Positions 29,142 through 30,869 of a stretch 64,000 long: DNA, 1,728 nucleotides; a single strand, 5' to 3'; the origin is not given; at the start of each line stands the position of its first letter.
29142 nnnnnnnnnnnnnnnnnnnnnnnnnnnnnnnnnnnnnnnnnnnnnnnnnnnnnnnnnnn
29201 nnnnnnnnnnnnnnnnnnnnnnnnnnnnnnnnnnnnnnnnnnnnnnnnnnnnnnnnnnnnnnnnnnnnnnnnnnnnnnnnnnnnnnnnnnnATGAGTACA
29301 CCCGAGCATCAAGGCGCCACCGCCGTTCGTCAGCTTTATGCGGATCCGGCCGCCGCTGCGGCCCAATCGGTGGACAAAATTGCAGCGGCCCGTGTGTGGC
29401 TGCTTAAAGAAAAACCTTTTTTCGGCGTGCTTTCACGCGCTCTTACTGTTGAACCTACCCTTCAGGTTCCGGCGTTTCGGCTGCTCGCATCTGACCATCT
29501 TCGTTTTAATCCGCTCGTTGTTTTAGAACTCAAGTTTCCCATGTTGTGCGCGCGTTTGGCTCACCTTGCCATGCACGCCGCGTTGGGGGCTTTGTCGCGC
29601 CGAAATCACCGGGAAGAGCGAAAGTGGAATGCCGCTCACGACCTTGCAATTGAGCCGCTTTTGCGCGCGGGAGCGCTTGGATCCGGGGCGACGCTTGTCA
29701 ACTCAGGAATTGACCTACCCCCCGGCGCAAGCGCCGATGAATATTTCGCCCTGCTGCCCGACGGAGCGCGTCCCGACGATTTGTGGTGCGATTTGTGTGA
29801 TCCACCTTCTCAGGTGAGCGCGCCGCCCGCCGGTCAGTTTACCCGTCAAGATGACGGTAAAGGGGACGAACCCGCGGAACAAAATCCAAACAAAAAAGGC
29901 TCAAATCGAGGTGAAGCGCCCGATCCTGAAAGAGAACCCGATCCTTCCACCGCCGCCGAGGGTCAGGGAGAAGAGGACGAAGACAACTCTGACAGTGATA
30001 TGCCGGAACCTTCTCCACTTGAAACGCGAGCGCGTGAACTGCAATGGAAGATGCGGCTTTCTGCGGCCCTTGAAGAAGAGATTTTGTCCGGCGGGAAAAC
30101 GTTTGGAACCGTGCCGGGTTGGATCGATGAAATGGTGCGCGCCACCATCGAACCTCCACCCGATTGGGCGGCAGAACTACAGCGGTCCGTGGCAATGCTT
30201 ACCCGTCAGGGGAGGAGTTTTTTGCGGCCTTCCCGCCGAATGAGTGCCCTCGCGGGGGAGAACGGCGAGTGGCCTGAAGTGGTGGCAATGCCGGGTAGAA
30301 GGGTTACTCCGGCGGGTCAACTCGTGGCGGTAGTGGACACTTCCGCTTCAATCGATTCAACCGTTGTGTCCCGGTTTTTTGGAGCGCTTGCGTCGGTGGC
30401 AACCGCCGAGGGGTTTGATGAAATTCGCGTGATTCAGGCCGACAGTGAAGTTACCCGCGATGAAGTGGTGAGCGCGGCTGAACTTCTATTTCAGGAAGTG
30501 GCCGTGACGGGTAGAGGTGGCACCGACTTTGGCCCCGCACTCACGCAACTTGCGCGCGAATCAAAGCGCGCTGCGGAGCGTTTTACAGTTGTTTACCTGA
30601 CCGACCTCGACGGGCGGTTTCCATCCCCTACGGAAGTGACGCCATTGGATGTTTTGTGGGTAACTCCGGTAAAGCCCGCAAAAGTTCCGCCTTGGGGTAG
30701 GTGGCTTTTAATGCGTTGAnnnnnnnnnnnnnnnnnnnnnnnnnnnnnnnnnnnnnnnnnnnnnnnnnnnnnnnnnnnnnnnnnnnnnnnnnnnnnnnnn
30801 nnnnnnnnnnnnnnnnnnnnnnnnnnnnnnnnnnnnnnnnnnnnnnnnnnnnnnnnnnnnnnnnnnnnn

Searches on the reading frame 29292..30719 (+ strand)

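Call 31: search_protein_families(library=pfam, proteins=[window:29292-30719:+], max_evalue=0.001)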
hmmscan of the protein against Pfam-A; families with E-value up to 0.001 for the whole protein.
window:29292-30719:+ (475 aa): 3 families
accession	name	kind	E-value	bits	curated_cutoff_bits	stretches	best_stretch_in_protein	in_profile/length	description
PF09967.15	DUF2201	-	7.1e-20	71.8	26.4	1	344-474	1-122/123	VWA-like domain (DUF2201)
PF13203.12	DUF2201_N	-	9.9e-20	71.7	23.2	1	29-324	5-262/271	Putative metallopeptidase domain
PF05762.20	VWA_CoxE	-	0.00077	19.4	26.4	0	335-440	50-160/222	VWA domain containing CoxE-like protein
